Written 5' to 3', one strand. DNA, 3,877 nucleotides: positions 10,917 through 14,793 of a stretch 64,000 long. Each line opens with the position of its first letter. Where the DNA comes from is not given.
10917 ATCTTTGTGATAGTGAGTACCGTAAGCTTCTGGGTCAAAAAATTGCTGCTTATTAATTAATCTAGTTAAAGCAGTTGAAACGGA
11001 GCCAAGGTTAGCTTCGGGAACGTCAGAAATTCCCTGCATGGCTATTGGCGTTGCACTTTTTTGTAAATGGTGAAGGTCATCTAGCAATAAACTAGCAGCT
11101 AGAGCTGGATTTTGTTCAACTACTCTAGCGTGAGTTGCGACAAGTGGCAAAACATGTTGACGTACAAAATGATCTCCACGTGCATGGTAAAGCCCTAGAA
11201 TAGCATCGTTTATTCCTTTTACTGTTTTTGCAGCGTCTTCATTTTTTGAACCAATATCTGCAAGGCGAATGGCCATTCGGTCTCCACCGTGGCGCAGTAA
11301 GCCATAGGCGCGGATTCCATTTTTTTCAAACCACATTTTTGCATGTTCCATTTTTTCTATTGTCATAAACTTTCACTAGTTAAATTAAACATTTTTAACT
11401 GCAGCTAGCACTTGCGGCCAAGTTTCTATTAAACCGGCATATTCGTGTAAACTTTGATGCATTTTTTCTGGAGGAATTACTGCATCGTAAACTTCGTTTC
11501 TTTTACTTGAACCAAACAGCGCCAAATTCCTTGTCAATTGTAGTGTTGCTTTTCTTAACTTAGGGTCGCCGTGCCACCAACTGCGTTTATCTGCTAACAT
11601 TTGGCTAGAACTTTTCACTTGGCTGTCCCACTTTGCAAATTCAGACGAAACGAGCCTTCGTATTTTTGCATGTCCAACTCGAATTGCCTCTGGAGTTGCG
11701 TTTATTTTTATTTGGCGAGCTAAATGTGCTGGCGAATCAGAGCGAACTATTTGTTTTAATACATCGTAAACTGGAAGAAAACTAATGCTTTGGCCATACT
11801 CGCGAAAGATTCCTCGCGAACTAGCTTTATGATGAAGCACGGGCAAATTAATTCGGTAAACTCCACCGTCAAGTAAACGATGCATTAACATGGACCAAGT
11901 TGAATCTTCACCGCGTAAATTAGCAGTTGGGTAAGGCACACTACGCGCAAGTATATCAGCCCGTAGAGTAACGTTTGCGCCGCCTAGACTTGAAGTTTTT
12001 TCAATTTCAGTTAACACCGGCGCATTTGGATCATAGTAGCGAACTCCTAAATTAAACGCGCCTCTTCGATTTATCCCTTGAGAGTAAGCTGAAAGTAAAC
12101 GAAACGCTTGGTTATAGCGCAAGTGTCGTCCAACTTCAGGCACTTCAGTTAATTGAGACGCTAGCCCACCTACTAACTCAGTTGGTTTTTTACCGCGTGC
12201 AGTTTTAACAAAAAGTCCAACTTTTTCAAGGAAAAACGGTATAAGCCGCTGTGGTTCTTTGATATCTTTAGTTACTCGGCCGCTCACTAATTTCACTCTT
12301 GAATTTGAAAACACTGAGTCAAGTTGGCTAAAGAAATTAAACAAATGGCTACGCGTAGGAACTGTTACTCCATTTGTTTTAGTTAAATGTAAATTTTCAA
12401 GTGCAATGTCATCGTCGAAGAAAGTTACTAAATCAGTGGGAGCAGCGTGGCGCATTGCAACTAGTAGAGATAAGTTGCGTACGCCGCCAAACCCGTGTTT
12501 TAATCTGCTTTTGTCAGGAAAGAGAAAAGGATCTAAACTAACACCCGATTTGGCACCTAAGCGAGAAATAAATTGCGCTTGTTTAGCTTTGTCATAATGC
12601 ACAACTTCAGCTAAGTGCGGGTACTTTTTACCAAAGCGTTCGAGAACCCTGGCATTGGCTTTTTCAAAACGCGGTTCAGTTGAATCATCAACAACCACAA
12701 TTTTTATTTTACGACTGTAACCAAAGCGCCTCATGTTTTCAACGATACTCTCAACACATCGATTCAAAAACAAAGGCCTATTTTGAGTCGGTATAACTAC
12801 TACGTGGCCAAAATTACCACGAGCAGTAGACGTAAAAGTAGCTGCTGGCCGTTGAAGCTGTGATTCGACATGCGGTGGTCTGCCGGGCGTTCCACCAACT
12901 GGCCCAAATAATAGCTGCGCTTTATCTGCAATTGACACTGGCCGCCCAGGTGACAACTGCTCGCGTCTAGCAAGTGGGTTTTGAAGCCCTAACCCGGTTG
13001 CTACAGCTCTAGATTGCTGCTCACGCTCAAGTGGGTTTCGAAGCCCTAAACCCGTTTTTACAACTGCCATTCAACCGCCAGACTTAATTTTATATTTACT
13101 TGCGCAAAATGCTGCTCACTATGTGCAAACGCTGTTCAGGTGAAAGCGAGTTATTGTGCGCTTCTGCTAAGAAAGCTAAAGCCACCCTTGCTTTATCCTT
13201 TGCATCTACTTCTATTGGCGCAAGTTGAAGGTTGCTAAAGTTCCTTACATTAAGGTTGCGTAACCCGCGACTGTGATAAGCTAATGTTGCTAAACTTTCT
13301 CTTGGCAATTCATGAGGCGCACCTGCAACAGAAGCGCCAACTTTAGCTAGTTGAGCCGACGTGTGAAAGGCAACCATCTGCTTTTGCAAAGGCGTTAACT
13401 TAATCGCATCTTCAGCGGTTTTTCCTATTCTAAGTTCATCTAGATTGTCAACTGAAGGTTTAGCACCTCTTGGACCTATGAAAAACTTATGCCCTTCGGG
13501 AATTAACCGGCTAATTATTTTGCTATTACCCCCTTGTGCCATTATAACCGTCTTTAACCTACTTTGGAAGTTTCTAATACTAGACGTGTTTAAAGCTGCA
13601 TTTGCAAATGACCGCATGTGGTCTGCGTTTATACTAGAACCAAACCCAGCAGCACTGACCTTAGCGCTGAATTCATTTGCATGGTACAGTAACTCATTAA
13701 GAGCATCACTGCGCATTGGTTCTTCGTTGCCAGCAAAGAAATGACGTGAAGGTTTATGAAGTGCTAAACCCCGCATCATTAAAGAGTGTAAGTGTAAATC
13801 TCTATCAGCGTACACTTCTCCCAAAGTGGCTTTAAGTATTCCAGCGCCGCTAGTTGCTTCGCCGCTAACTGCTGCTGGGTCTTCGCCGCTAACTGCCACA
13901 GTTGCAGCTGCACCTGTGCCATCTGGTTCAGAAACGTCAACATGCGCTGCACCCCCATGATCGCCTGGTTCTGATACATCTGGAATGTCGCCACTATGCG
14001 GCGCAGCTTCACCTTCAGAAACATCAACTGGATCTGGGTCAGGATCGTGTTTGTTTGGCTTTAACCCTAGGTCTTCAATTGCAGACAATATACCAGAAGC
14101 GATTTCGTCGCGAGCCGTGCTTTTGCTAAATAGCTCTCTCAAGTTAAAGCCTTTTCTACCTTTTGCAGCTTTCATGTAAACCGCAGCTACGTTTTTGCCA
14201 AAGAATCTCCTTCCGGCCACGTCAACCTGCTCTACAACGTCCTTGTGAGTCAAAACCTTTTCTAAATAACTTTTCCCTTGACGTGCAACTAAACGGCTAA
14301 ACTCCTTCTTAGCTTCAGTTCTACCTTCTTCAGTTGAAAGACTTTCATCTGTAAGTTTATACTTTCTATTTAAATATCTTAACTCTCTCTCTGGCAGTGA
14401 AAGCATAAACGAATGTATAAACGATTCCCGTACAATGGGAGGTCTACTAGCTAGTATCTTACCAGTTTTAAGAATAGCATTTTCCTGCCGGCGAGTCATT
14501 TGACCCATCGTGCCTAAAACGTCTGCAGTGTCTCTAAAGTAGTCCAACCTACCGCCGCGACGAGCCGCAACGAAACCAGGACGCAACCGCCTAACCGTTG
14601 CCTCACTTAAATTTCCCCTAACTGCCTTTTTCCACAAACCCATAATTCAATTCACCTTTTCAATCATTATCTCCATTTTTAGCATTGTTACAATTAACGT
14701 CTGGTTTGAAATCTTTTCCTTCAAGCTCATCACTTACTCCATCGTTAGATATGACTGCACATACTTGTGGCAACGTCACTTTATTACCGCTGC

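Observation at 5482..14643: Cluster pairing HprK-fold P-loop kinase-like proteins with FHA domains, a GT2, a methyltransferase and a recurring novel N-terminal module, next to giant surface proteins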

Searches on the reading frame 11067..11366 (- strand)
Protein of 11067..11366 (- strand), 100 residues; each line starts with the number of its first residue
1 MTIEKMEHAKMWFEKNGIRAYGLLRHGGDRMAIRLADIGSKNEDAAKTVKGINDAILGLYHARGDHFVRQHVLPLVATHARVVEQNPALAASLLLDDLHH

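Call 59: search_solved_structures(query=A5, max_evalue=10, show_alignments=1)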
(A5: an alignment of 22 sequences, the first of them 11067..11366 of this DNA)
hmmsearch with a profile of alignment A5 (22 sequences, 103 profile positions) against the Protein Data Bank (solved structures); distinct sequences matched with E-value up to 10: 39.
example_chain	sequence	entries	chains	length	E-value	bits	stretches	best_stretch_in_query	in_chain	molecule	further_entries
21kl_A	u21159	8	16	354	0.0096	19.5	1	14-93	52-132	putative nuclease | HNH nuclease domain-containing protein | TasH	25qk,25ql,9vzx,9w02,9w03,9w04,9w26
6egc_A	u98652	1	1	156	0.05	17.2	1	29-84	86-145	SC_2L4HC2_23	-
6roc_A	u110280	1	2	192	0.054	17.1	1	30-95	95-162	Putative surface protein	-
6qo1_A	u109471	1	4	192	0.089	16.4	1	30-92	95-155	Putative surface protein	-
8a3k_UNK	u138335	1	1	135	0.093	16.3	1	29-92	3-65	sc-apCC-4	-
7bl5_8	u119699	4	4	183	0.18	15.4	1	44-97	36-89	UPF0307 protein YjgA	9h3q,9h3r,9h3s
9cte_A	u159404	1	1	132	0.2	15.2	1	31-82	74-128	De novo protein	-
1hu3_A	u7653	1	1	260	0.21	15.2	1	44-97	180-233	EIF4GII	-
8ev8_A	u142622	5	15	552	0.24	15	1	29-83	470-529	Cyclic nucleotide-gated cation channel alpha-3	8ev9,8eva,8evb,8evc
1ilk_A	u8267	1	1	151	0.25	14.9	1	36-93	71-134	INTERLEUKIN-10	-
1inr_A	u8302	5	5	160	0.29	14.7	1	36-93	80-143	INTERLEUKIN-10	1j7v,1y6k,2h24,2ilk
5m4t_A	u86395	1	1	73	0.31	14.6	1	30-86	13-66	Variant surface glycoprotein MITAT 1.1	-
8etp_A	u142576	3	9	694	0.32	14.6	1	29-82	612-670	Cyclic nucleotide-gated cation channel alpha-3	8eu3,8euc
7rhs_A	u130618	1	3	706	0.33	14.6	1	29-82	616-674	Cyclic nucleotide-gated cation channel alpha-3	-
1vlk_A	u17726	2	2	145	0.36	14.5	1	36-93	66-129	VIRAL INTERLEUKIN-10 | Viral interleukin-10 homolog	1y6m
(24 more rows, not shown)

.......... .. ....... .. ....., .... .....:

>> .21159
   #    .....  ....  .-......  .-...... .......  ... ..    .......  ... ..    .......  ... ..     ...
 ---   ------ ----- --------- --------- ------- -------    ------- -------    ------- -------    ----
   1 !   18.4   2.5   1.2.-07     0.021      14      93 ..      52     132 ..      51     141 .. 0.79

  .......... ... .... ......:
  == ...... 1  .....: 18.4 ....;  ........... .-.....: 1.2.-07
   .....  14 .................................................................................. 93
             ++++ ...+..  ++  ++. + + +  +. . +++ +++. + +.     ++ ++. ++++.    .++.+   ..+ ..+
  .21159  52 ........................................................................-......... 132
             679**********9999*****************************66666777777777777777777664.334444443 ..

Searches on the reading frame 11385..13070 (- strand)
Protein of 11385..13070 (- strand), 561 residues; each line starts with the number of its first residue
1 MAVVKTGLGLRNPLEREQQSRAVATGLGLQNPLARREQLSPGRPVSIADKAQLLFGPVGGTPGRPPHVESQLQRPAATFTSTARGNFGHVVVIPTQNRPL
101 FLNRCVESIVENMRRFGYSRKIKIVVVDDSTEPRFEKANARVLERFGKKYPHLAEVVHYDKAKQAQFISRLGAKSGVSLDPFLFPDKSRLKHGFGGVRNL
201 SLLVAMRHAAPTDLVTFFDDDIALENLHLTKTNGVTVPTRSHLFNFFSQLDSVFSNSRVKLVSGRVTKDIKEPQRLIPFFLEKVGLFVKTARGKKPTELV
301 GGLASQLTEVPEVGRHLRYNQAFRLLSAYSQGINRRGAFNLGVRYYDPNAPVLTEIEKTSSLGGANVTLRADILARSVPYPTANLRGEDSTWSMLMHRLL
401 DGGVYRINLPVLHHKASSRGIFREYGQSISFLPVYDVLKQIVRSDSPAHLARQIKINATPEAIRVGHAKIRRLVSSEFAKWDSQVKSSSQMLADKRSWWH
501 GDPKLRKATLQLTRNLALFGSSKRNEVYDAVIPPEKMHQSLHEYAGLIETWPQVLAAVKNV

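Call 4: search_protein_families(library=pfam, proteins=[window:11385-13070:-], max_evalue=1)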
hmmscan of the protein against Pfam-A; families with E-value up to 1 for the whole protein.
window:11385-13070:- (561 aa): 2 families
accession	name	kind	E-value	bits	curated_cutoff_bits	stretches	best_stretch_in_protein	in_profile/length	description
PF00535.33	Glycos_transf_2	-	5e-06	27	23.3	1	91-140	2-46/168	Glycosyl transferase family 2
PF13641.12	Glyco_tranf_2_3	-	0.038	14.4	27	0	91-152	5-57/230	Glycosyltransferase like family 2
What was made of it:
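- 11385..13070 (-): p7: soluble GT-A (GT2-like) glycosyltransferase with a DDD motif and a C-terminal helical extension of about 140 aa. Glycos_transf_2 27.0 bits, above GA 23.3 (call 4).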

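Call 5: search_protein_families(library=ncbifam, proteins=[window:11385-13070:-], max_evalue=1)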
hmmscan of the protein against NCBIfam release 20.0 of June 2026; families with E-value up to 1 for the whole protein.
window:11385-13070:- (561 aa): 5 families
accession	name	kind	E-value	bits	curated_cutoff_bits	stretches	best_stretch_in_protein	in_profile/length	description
TIGR03965.1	mycofact_glyco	equivalog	8.5e-05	21.6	280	1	90-141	77-125/467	mycofactocin biosynthesis glycosyltransferase MftF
TIGR04440.1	glyco_TIGR04440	domain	0.00087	19.1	70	1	90-159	3-69/215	TIGR00180 family glycosyltransferase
NF004733.0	PRK06074.1-5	equivalog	0.015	14.9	225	1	201-262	30-91/203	NADH-quinone oxidoreductase subunit C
TIGR03469.1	HpnB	hypoth_equivalog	0.052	12.6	379.25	1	90-142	47-95/386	hopene-associated glycosyltransferase HpnB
TIGR04242.1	nodulat_NodC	equivalog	0.16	10.9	550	1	91-134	52-92/395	chitooligosaccharide synthase NodC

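Call 62: find_related_loci(query=A6, collection=genome_contigs, flank=10000)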
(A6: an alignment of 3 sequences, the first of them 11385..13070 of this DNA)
Query A6 (561 aa) in genome_contigs; peptide patterns used: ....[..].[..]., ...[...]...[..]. (x = any residue, [..] = any of these).
36 stretches matched a pattern; 1 encode a relative of the query (tblastn E <= 1e-3); 1 distinct loci.
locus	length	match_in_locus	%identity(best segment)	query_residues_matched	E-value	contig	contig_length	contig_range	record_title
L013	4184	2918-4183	56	83-504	3e-168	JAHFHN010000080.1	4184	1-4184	MAG: Candidatus Micrarchaeota archaeon isolate nzgw34 NODE_44655_length_4185_cov_2.677165, whole genome shotgun sequence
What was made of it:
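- Tried and rejected: The genome_contigs scan with the GT2 alignment returned a single locus (call 62).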

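Call 71: search_solved_structures(query=A6, max_evalue=1, show_alignments=2)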
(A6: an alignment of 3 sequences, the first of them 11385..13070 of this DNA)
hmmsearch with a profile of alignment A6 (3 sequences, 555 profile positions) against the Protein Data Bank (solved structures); distinct sequences matched with E-value up to 1: 1.
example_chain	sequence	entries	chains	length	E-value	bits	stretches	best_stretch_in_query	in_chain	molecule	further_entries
1cp9_A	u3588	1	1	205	0.54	11.8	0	126-183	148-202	Penicillin G amidase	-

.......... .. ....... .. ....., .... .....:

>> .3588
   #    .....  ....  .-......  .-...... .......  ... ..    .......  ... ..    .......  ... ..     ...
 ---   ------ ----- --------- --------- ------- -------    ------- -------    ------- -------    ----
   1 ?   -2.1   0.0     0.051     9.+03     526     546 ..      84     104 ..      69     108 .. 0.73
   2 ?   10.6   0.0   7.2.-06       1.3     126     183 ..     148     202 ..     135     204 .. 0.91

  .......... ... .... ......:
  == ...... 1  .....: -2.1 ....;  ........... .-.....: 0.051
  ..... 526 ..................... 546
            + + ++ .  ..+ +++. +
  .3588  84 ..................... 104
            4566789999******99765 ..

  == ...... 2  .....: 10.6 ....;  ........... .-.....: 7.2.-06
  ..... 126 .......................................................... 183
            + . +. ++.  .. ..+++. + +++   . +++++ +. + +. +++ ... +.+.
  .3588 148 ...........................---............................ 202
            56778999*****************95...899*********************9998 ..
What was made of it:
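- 11385..13070 (-): No PDB relative by sequence (call 71).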

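Call 94: search_protein_families(library=padloc, proteins=[window:11385-13070:-], max_evalue=0.01)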
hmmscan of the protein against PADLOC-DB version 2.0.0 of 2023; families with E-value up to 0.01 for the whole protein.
window:11385-13070:- (561 aa): 0 families

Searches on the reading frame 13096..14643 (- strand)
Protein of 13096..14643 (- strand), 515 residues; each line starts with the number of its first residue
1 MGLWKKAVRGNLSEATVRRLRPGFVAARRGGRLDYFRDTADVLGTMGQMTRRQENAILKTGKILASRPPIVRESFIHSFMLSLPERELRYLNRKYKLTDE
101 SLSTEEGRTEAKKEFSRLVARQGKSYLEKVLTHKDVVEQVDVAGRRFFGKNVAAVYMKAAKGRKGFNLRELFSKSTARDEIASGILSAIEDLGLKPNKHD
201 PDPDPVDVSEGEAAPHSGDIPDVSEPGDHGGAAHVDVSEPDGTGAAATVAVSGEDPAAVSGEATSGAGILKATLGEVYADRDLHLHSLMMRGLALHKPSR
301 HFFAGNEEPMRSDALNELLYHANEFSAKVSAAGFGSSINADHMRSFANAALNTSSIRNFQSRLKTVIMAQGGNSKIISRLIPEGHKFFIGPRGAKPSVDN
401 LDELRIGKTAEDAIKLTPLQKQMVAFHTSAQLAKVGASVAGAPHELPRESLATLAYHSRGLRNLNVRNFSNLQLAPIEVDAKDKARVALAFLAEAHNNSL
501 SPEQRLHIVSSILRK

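Call 4: search_protein_families(library=pfam, proteins=[window:13096-14643:-], max_evalue=1)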
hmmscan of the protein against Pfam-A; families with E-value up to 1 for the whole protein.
window:13096-14643:- (515 aa): 0 families

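Call 5: search_protein_families(library=ncbifam, proteins=[window:13096-14643:-], max_evalue=1)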
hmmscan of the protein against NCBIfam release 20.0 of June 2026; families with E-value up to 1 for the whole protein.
window:13096-14643:- (515 aa): 0 families

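Call 88: search_solved_structures(query=A9, max_evalue=1)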
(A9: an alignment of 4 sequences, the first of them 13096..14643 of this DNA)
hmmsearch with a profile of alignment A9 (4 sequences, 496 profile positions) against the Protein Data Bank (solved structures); distinct sequences matched with E-value up to 1: 2.
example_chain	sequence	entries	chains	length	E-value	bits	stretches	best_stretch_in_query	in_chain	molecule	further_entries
8esq_h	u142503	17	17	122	0.035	16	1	400-477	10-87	60S ribosomal protein L35 | Large ribosomal subunit protein uL29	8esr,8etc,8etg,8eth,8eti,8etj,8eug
4d05_A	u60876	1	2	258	0.18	13.7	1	343-415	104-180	ATP-DEPENDENT DNA LIGASE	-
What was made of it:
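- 13096..14643 (-): p8: conserved protein of unknown fold, always found between the giant gene and the GT2 gene. Its central acidic linker (nt 13846-14043) holds short tandem Ser motifs (VSEG, VSEP, VSEP, VSGE, VSGE). Candidate substrate. No Pfam or PDB hit (calls 4, 88).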

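Call 94: search_protein_families(library=padloc, proteins=[window:13096-14643:-], max_evalue=0.01)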
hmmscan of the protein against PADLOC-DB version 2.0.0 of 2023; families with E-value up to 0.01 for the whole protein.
window:13096-14643:- (515 aa): 0 families
